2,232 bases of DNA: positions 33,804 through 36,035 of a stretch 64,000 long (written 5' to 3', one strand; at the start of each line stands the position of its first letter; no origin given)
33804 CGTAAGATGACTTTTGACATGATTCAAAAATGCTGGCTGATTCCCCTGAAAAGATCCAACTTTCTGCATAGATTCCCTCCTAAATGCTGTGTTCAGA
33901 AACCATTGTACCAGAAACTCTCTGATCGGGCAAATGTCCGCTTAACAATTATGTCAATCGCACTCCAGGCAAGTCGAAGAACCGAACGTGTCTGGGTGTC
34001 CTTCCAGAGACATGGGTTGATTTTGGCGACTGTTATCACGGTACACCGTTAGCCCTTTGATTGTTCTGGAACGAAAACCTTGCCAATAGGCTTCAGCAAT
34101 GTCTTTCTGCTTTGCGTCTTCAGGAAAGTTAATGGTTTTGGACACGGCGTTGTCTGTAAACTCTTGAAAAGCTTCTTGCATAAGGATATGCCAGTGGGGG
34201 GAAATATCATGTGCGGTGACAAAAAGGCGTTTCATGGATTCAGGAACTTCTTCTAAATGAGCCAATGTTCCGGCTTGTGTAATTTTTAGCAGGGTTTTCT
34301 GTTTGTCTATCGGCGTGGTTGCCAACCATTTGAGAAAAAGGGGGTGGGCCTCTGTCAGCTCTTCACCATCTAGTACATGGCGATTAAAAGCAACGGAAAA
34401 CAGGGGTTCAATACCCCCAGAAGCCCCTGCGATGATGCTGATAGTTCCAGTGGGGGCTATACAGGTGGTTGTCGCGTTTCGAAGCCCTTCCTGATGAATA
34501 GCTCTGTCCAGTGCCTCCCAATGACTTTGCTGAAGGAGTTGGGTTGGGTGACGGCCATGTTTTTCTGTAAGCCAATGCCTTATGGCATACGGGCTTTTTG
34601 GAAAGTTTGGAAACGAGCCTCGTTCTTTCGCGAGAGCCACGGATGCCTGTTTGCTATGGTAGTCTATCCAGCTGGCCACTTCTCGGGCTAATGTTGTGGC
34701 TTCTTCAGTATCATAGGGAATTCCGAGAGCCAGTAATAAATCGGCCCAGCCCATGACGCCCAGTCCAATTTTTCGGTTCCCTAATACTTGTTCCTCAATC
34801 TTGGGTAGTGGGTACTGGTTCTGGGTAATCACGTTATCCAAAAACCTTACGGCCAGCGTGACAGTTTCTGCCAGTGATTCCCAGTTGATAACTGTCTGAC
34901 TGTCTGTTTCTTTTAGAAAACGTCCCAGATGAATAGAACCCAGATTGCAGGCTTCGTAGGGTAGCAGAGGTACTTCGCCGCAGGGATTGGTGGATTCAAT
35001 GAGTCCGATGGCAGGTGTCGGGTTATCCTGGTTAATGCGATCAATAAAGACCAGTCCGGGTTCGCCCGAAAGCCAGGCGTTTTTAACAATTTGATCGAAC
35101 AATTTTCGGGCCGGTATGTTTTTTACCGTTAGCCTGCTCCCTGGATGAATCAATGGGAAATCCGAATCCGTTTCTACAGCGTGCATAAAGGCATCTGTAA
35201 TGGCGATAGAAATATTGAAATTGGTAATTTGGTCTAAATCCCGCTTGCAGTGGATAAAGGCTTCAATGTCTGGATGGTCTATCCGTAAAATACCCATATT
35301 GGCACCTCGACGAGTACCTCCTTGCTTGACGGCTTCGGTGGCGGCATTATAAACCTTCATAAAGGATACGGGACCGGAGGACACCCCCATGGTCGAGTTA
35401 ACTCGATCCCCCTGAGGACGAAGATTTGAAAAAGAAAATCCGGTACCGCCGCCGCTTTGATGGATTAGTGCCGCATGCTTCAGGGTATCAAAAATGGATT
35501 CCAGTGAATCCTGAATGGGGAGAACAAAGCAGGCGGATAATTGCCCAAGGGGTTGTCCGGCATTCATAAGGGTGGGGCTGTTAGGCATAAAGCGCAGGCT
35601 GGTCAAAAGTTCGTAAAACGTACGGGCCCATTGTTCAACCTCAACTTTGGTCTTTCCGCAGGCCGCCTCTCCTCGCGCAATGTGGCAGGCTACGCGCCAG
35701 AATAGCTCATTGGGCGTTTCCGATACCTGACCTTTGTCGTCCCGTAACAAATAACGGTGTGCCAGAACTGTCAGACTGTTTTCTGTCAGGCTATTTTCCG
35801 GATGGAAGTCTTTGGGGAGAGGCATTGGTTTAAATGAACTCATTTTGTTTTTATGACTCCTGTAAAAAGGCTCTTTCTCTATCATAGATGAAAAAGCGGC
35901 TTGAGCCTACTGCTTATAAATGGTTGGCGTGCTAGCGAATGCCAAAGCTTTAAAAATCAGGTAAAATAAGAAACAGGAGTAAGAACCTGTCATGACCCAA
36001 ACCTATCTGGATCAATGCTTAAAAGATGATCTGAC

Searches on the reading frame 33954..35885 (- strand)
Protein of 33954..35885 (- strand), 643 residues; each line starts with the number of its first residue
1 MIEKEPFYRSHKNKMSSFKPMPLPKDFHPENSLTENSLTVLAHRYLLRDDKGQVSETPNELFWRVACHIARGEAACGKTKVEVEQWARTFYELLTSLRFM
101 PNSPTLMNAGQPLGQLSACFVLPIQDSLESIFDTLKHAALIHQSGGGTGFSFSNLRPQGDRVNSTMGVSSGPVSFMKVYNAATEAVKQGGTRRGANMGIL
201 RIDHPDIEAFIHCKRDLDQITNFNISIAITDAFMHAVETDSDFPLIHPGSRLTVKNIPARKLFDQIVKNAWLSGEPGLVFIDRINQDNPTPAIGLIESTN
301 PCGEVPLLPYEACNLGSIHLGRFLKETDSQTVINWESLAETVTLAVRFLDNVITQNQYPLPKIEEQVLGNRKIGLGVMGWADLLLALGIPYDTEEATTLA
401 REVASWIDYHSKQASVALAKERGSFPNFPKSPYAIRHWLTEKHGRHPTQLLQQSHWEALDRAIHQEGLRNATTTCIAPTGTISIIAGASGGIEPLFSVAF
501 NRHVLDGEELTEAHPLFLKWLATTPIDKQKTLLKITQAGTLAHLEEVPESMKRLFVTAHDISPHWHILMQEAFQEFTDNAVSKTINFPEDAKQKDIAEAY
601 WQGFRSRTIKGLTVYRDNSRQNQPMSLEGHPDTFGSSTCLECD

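Call 5: search_protein_families(library=pfam, proteins=[window:33954-35885:-], max_evalue=1)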
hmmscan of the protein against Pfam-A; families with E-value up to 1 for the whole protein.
window:33954-35885:- (643 aa): 2 families
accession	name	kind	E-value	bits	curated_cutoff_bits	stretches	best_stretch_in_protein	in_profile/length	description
PF02867.20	Ribonuc_red_lgC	-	2.3e-143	479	23.9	1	117-615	1-523/523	Ribonucleotide reductase, barrel domain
PF00317.26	Ribonuc_red_lgN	-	1.3e-25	89.6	28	1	32-114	2-77/77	Ribonucleotide reductase, all-alpha domain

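Call 6: search_protein_families(library=ncbifam, proteins=[window:33954-35885:-], max_evalue=1)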
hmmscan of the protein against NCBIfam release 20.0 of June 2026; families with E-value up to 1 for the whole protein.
window:33954-35885:- (643 aa): 21 families
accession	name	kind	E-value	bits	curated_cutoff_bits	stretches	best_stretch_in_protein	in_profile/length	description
NF006417.0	PRK08665.1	equivalog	2.2e-267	889.2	961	1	30-628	9-576/759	vitamin B12-dependent ribonucleotide reductase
TIGR02504.1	NrdJ_Z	equivalog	2e-214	713.7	399.95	1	38-624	2-605/606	adenosylcobalamin-dependent ribonucleoside-diphosphate reductase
NF005010.0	PRK06406.1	subfamily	5.2e-208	692.9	1125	3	82-431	215-561/771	vitamin B12-dependent ribonucleotide reductase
NF006207.0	PRK08332.1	equivalog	4.1e-128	428.7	2400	4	300-630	1240-1567/1684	vitamin B12-dependent ribonucleotide reductase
TIGR02506.1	NrdE_NrdA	equivalog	8e-115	384.6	341.05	1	37-606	3-605/616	ribonucleoside-diphosphate reductase subunit alpha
NF005122.0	PRK06556.1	equivalog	1.4e-102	344.1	859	2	220-627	285-710/960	vitamin B12-dependent ribonucleotide reductase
NF005544.0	PRK07207.1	equivalog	4.2e-91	306.2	965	2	253-602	539-896/965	ribonucleoside-diphosphate reductase subunit alpha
NF005401.0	PRK06948.1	subfamily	7.5e-90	302.3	906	1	37-626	17-591/604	ribonucleotide reductase-like protein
NF006577.0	PRK09102.1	equivalog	3.1e-85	286.7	620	2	20-427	12-412/604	ribonucleoside-diphosphate reductase subunit alpha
NF005991.0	PRK08115.1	equivalog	3.2e-85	286.8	854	3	254-630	430-782/858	vitamin B12-dependent ribonucleotide reductase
NF009029.0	PRK12365.1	equivalog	1.1e-76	258.7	1350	2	254-603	623-980/1046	ribonucleoside-diphosphate reductase subunit alpha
NF005736.0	PRK07562.1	equivalog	7e-76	255.8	1737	4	222-430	396-602/1222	vitamin B12-dependent ribonucleotide reductase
NF005101.0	PRK06539.1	equivalog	1.7e-74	251.2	988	2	254-605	393-749/822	ribonucleoside-diphosphate reductase subunit alpha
NF006665.0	PRK09209.1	equivalog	8.6e-72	242.5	1057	3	32-248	155-370/761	ribonucleoside-diphosphate reductase subunit alpha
NF006279.0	PRK08447.1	equivalog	2.2e-69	234.7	1082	3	26-249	128-350/789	ribonucleoside-diphosphate reductase subunit alpha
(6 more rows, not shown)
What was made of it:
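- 33954..35885 (-): nrdJ, adenosylcobalamin-dependent (class II) ribonucleotide reductase. It is context and the anchor of the conserved synteny block. TIGR02504 NrdJ_Z 713.7 bits (cutoff 399.95) and Pfam Ribonuc_red_lgC/lgN (calls 5, 6).
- On Class II ribonucleotide reductase NrdJ (flanking gene 33954-35885): PF02867 gives E=2e-143 and PF00317 gives E=1e-25 (calls 5, 6).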

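Call 15: find_related_loci(query=window:33954-35885:-, collection=genome_contigs, flank=6000)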
Query window:33954-35885:- (643 aa) in genome_contigs; peptide patterns used: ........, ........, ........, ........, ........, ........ (x = any residue, [..] = any of these).
73 stretches matched a pattern; 53 encode a relative of the query (tblastn E <= 1e-3); 53 distinct loci.
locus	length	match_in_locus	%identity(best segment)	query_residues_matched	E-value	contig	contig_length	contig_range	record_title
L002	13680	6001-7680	55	33-626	0e+0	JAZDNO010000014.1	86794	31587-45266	MAG: Methanobacteriota archaeon isolate MEGAHIT-group-0.714 k141_5862122, whole genome shotgun sequence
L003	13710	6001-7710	54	27-627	0e+0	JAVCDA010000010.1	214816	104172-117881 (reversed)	MAG: Candidatus Saelkia tenebricola isolate MAG_3300035698_749 Ga0374944_490783, whole genome shotgun sequence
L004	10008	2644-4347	54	31-627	0e+0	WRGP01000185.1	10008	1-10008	MAG: Bacillota bacterium isolate Nc150P4bin19 JGI20171J29575_12611825, whole genome shotgun sequence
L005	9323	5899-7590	52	32-627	0e+0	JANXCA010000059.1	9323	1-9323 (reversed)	MAG: Endomicrobia bacterium isolate SKYB53 NODE_59_length_9323_cov_5.661259, whole genome shotgun sequence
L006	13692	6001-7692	52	32-627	0e+0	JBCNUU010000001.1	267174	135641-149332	MAG: Endomicrobiia bacterium isolate DT_Bin_9 contig1, whole genome shotgun sequence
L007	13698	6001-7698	52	33-630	0e+0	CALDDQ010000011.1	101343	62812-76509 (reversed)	MAG: uncultured Endomicrobia bacterium isolate N1_Bin_MAXBIN__092_1 genome assembly, contig: c_000000445135, whole genom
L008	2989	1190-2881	52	32-627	0e+0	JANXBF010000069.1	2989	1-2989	MAG: Candidatus Calescibacterium sp. isolate SKYB25 NODE_69_length_2989_cov_3.915179, whole genome shotgun sequence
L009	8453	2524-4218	54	33-627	0e+0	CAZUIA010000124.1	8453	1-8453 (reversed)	MAG TPA_asm: uncultured Oscillospiraceae bacterium isolate SRP239243_co2_302 genome assembly, contig: NODE_14822_length_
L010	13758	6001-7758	52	11-629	0e+0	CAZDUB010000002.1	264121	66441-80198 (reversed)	MAG TPA_asm: uncultured Elusimicrobia sp. isolate binchicken_co71_67 genome assembly, contig: NODE_8_length_264121_cov_2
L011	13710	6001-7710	52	26-627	0e+0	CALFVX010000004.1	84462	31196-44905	MAG: uncultured Endomicrobia bacterium isolate H1_Bin_MAXBIN__072_1 genome assembly, contig: c_000000268487, whole genom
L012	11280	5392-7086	53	33-627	0e+0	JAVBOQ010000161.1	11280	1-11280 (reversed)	MAG: Eubacteriales bacterium isolate EPI_MAG_00113 c_000000524445, whole genome shotgun sequence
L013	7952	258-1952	52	33-627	0e+0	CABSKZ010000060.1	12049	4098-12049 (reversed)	MAG TPA_asm: uncultured Clostridiales bacterium isolate MGYG-HGUT-02685 genome assembly, contig: GUT_GENOME158306_60, wh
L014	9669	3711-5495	51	2-627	0e+0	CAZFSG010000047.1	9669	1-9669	MAG TPA_asm: uncultured Elusimicrobia sp. isolate SRP104967_co1_36 genome assembly, contig: NODE_2405_length_9669_cov_13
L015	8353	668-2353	52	33-627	0e+0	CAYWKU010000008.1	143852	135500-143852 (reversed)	MAG TPA_asm: uncultured bacterium isolate SRP141376_co1_276 genome assembly, contig: NODE_239_length_143852_cov_10.50309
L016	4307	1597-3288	53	33-627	0e+0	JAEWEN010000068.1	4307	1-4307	MAG: Bacillota bacterium isolate OH_PBlB_144 k127_694860, whole genome shotgun sequence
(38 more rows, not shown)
